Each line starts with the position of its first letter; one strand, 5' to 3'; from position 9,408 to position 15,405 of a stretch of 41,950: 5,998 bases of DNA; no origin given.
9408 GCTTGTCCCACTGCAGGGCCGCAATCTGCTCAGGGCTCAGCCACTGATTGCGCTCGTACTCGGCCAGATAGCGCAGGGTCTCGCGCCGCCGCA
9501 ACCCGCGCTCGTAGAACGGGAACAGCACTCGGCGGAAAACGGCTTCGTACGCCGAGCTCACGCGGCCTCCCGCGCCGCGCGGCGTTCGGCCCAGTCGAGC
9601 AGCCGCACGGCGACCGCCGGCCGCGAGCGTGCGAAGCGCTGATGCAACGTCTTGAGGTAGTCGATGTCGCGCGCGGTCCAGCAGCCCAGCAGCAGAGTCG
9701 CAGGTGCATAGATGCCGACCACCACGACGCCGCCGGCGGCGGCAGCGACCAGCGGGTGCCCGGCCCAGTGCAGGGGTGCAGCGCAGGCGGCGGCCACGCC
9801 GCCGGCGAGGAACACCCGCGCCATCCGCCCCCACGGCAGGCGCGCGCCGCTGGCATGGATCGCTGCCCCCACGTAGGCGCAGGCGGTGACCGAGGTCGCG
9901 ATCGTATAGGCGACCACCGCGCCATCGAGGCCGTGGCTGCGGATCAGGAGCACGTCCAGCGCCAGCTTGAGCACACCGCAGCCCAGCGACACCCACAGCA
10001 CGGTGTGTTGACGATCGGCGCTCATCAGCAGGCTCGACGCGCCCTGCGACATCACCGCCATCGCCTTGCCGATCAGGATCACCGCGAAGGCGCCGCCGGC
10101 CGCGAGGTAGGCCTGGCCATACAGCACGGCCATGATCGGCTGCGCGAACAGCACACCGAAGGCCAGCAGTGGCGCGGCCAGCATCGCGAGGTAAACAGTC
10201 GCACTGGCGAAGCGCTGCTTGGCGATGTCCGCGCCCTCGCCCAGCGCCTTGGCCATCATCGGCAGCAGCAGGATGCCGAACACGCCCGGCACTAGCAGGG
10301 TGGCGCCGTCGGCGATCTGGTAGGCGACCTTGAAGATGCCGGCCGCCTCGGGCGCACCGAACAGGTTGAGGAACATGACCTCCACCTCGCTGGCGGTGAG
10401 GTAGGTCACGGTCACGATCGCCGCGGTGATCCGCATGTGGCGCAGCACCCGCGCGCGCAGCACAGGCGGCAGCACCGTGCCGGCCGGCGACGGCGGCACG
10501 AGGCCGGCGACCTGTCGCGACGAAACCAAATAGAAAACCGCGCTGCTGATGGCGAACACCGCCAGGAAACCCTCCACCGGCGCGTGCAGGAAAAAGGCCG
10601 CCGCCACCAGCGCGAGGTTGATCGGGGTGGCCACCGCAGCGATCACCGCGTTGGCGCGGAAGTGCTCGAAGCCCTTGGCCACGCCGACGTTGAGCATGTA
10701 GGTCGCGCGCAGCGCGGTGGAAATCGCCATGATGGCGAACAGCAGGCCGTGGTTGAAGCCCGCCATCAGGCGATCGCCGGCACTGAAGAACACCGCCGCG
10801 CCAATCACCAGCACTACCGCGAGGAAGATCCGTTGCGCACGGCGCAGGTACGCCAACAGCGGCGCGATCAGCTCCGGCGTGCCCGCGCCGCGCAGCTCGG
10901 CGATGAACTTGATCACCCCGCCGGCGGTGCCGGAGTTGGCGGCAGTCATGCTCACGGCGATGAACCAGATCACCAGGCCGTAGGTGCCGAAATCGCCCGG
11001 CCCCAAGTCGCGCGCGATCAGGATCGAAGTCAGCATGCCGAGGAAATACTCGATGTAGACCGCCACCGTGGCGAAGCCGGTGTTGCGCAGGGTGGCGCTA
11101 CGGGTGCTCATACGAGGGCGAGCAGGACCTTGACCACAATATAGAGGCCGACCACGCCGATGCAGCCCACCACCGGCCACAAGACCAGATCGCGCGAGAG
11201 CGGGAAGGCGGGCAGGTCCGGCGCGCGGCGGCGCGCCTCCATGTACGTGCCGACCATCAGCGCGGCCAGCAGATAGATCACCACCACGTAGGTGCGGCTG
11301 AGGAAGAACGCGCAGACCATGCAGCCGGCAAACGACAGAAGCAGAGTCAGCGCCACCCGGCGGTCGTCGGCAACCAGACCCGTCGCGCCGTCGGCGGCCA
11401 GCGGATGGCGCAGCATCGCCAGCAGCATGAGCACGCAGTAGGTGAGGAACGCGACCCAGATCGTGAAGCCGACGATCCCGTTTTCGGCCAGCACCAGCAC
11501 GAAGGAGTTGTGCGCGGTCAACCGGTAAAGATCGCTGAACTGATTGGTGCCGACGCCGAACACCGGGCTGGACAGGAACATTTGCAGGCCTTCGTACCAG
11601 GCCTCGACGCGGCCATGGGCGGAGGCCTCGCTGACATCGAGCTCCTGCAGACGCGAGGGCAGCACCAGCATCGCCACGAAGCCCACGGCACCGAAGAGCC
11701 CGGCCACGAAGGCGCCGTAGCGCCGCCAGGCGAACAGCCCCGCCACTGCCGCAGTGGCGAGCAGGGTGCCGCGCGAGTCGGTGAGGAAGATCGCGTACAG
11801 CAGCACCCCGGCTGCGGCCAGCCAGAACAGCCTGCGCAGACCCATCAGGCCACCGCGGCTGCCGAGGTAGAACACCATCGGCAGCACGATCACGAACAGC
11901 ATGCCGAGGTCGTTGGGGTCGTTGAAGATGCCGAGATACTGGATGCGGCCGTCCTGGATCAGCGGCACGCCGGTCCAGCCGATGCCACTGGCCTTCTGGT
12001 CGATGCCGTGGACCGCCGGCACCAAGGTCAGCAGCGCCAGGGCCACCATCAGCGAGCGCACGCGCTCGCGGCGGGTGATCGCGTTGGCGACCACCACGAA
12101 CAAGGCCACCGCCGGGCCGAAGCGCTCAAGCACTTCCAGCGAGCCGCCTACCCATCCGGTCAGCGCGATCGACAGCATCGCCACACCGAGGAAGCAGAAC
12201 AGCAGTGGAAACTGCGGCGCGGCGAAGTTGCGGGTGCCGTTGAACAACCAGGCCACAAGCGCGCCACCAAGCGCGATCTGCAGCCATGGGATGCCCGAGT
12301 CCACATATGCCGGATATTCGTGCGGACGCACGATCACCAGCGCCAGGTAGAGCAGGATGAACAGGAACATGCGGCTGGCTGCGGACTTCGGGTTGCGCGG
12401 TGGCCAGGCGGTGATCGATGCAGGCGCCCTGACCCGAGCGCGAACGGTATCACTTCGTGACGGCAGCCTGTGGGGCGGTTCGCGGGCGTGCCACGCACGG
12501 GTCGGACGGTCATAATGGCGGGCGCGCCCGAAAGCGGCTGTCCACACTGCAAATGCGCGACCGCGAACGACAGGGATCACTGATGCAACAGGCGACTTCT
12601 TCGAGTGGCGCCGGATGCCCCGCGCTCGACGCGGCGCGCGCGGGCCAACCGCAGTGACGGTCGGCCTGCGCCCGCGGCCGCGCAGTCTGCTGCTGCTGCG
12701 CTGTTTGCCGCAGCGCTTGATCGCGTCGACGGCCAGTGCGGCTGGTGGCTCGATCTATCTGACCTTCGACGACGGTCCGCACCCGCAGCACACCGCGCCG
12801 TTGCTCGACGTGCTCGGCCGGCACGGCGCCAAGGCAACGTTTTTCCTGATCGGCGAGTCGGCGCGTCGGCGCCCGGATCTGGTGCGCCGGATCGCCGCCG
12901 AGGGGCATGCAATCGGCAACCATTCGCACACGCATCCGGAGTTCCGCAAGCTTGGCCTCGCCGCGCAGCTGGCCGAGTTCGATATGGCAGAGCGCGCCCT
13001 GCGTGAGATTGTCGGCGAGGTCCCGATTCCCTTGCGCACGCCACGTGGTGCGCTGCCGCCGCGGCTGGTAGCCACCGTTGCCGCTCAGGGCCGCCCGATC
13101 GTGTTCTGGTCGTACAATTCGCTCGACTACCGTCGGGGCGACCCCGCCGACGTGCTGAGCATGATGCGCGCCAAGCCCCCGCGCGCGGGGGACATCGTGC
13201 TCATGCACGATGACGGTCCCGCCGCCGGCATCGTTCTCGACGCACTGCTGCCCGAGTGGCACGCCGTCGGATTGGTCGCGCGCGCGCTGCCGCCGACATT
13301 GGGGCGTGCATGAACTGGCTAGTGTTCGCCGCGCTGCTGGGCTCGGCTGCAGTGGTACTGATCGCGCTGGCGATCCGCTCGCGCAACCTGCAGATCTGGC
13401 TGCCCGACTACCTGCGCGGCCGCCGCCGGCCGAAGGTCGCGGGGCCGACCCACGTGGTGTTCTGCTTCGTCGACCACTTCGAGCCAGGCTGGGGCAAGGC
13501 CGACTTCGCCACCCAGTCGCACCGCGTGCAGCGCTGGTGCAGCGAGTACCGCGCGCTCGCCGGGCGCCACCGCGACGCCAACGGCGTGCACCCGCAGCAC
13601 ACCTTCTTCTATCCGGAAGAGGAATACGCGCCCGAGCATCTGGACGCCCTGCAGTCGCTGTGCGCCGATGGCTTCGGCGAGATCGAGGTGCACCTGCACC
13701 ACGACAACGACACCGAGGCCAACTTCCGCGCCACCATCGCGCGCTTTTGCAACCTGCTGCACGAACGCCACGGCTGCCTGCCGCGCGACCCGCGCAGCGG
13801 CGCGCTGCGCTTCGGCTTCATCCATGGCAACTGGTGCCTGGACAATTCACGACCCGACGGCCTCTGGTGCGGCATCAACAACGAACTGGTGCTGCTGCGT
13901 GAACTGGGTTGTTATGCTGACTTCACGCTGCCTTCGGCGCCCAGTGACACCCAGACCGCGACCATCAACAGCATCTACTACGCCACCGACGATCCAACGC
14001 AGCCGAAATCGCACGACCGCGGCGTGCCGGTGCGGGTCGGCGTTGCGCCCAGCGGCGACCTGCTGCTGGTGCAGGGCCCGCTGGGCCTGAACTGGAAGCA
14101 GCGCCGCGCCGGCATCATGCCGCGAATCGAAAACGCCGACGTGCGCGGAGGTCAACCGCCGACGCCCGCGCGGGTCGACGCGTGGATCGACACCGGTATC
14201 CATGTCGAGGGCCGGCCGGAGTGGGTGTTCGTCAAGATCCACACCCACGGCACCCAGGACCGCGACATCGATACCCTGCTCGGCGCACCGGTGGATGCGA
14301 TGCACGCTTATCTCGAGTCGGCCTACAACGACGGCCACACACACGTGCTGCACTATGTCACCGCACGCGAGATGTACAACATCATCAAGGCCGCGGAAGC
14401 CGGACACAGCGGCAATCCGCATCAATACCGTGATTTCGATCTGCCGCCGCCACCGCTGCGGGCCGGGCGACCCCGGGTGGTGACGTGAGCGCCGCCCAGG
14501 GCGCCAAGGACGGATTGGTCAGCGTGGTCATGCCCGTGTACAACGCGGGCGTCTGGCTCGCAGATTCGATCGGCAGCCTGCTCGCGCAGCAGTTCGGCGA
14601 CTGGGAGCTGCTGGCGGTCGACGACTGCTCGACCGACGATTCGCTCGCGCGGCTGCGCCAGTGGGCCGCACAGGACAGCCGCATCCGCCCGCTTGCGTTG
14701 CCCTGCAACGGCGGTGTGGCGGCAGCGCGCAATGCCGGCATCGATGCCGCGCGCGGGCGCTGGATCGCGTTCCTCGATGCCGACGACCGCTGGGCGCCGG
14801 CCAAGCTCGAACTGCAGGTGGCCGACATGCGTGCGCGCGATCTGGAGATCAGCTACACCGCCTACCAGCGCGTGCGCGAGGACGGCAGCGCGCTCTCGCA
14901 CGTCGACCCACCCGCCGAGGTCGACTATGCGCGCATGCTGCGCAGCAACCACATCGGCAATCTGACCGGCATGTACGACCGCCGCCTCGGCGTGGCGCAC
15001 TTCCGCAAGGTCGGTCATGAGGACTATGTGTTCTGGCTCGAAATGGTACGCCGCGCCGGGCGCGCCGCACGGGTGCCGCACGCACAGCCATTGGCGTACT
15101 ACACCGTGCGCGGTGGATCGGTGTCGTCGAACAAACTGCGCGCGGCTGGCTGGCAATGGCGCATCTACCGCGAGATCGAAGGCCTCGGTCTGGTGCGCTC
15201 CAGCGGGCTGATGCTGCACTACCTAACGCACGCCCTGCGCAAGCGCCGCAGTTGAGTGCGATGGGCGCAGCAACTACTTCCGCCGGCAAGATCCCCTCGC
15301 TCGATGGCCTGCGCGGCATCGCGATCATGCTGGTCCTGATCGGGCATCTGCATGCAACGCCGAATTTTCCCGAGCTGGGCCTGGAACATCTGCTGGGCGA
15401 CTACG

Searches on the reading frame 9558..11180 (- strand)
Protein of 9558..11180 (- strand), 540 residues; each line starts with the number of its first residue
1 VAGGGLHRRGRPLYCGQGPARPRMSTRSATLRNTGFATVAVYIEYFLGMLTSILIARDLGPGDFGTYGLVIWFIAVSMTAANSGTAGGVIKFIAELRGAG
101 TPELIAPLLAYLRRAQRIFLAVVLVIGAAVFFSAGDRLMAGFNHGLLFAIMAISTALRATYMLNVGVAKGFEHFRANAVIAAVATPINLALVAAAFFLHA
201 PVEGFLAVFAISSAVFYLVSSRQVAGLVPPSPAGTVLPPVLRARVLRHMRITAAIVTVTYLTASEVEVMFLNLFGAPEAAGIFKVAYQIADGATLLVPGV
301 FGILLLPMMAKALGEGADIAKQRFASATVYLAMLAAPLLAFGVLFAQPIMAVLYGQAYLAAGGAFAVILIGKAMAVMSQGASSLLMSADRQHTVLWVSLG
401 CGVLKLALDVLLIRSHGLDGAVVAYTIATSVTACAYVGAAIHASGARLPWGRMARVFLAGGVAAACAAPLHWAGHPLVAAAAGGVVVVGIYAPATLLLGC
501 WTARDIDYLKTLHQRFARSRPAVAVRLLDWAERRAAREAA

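Call 8: search_protein_families(library=ncbifam, proteins=[window:9558-11180:-], max_evalue=0.0001)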
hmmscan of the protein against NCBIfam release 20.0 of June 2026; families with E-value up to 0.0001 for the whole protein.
window:9558-11180:- (540 aa): 1 family
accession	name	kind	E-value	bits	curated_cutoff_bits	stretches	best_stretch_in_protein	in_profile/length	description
TIGR02900.1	spore_V_B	equivalog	6.6e-07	28.4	372.3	0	32-133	3-101/488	stage V sporulation protein B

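Call 65: search_protein_families(library=pfam, proteins=[window:9558-11180:-], max_evalue=0.1)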
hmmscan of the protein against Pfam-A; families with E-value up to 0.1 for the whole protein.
window:9558-11180:- (540 aa): 2 families
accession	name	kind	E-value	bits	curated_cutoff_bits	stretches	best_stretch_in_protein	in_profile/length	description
PF01943.22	Polysacc_synt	-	1.3e-06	28.5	28.2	1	31-311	2-272/274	Polysaccharide biosynthesis protein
PF13440.11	Polysacc_synt_3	-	4e-05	23.4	23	1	271-360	202-290/293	Polysaccharide biosynthesis protein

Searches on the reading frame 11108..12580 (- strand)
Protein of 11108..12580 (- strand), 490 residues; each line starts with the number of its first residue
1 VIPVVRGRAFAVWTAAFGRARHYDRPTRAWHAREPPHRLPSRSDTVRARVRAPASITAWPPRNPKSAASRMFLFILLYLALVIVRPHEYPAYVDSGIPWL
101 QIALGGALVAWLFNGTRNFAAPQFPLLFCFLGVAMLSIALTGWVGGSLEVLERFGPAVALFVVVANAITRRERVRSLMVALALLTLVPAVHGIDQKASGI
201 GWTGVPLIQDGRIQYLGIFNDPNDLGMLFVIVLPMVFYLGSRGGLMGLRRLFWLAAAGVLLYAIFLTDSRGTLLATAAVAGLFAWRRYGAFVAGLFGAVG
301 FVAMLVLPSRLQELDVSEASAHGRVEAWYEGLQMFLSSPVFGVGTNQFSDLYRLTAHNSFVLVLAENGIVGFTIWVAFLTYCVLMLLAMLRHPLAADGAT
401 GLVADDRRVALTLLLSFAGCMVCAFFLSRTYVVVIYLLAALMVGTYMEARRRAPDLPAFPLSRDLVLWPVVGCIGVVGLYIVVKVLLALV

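Call 8: search_protein_families(library=ncbifam, proteins=[window:11108-12580:-], max_evalue=0.0001)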
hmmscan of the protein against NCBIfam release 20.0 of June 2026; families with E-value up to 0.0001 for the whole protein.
window:11108-12580:- (490 aa): 1 family
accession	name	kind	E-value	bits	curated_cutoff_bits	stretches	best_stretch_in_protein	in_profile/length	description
NF058641.1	TfpM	equivalog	2.6e-09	36.6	600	1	311-384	234-305/421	O-linking oligosaccharyltransferase TfpM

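Call 65: search_protein_families(library=pfam, proteins=[window:11108-12580:-], max_evalue=0.1)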
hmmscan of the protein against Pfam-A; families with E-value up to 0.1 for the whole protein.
window:11108-12580:- (490 aa): 1 family
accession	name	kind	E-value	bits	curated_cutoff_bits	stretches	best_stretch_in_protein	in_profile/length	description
PF04932.20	Wzy_C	-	8e-15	55.4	31.7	1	256-376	2-149/149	O-Antigen ligase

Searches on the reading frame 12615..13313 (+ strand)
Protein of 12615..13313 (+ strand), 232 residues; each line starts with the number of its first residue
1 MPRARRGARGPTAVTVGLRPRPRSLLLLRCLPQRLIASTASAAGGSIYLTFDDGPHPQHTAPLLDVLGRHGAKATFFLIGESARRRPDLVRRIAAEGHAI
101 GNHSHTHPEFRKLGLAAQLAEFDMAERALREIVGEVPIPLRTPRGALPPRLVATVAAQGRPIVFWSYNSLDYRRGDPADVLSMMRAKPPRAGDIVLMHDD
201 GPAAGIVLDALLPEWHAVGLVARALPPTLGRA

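Call 8: search_protein_families(library=ncbifam, proteins=[window:12615-13313:+], max_evalue=0.0001)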
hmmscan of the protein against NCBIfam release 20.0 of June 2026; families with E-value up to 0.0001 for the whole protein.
window:12615-13313:+ (232 aa): 8 families
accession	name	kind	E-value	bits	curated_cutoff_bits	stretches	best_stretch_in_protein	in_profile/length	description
TIGR02764.1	spore_ybaN_pdaB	equivalog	2.3e-33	115.6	237.4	1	46-217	7-179/191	polysaccharide deacetylase family sporulation protein PdaB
TIGR04243.1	nodulat_NodB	equivalog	5.8e-32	110.8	240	1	46-203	3-160/197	chitooligosaccharide deacetylase NodB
NF045821.1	PgAcgDacpgdA1_Bac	equivalog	3.5e-29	101.6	400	1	47-198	90-240/282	peptidoglycan-N-acetylglucosamine deacetylase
TIGR02884.1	spore_pdaA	equivalog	1.5e-26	93.5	298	1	46-220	38-215/224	delta-lactam-biosynthetic de-N-acetylase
NF045822.1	PgAcgDacpgdA2_Bac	equivalog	9.4e-25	87.4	400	1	47-213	72-246/274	peptidoglycan-N-acetylglucosamine deacetylase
NF045820.1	PgAcgDacpgdA_Strep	equivalog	1.4e-24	86.8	800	1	47-199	270-418/463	peptidoglycan-N-acetylglucosamine deacetylase PgdA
TIGR02873.1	spore_ylxY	hypoth_equivalog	2e-21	76.4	391.5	1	61-211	101-249/268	probable sporulation protein, polysaccharide deacetylase family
TIGR03006.1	pepcterm_polyde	equivalog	1.3e-11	44.2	276.2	1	60-136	36-112/272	XrtA system polysaccharide deacetylase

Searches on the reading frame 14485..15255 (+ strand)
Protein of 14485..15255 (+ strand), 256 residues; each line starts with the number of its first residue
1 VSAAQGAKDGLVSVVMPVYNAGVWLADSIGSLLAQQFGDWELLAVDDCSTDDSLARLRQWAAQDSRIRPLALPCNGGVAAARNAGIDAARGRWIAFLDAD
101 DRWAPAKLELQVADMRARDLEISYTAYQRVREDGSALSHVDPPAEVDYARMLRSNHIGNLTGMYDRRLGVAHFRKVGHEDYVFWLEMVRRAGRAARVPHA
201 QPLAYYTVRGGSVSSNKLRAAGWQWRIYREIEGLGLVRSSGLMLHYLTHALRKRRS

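Call 9: search_protein_families(library=ncbifam, proteins=[window:14485-15255:+], max_evalue=0.0001)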
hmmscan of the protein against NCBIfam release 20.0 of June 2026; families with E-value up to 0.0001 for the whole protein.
window:14485-15255:+ (256 aa): 17 families
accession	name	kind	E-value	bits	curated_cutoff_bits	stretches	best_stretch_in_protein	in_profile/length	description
NF047683.1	TeichurnBiosyTuaG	equivalog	6.5e-60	202.9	400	1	9-254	5-251/252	teichuronic acid biosynthesis protein TuaG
NF007482.0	PRK10073.1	equivalog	4.4e-24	85.1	423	1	11-136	7-131/334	glycosyltransferase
NF053739.1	GlytfEpsEBac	equivalog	2.8e-18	65.9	450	1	12-117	3-109/265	glycosyltransferase EpsE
NF007453.0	PRK10018.1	equivalog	7.7e-18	65.1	382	1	9-204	5-206/280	colanic acid biosynthesis glycosyltransferase WcaA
TIGR04017.1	WcaA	equivalog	3e-17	63.1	495.75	1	9-203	4-204/279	colanic acid biosynthesis glycosyltransferase WcaA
TIGR03937.1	PgaC_IcaA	equivalog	3.8e-16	59.1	422.3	1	10-137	45-172/407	poly-beta-1,6-N-acetyl-D-glucosamine synthase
NF041875.1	EPS_EpsD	equivalog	1.4e-13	50.9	370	1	12-109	1-98/325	exopolysaccharide biosynthesis glycosyltransferase EpsD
NF050050.1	ProtGlycPglI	equivalog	5.1e-13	49.1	500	1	12-110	4-103/306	GalNAc(5)-diNAcBac-PP-undecaprenol beta-1,3-glucosyltransferase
TIGR03965.1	mycofact_glyco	equivalog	6.2e-13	48.4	280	1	10-115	74-179/467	mycofactocin biosynthesis glycosyltransferase MftF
NF038302.1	EPS_HpsE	equivalog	1.6e-09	37.2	300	1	13-101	4-97/307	hormogonium polysaccharide biosynthesis glycosyltransferase HpsE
TIGR04283.1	glyco_like_mftF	equivalog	3.2e-09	36.7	182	1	12-119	1-100/221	TIGR04283 family arsenosugar biosynthesis glycosyltransferase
NF038299.1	EPS_HpsN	equivalog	2.8e-08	33.1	425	1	11-115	2-106/317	hormogonium polysaccharide biosynthesis glycosyltransferase HpsN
NF047588.1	GlcsyltransPgfSStrep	equivalog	3.6e-08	33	500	1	13-114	4-109/308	glycosyltransferase PgfS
NF007986.1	PRK10714.1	equivalog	1.3e-07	31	529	1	12-112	8-112/316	undecaprenyl-phosphate 4-deoxy-4-formamido-L-arabinose transferase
TIGR04242.1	nodulat_NodC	equivalog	1.2e-05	24.4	550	1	11-118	49-159/395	chitooligosaccharide synthase NodC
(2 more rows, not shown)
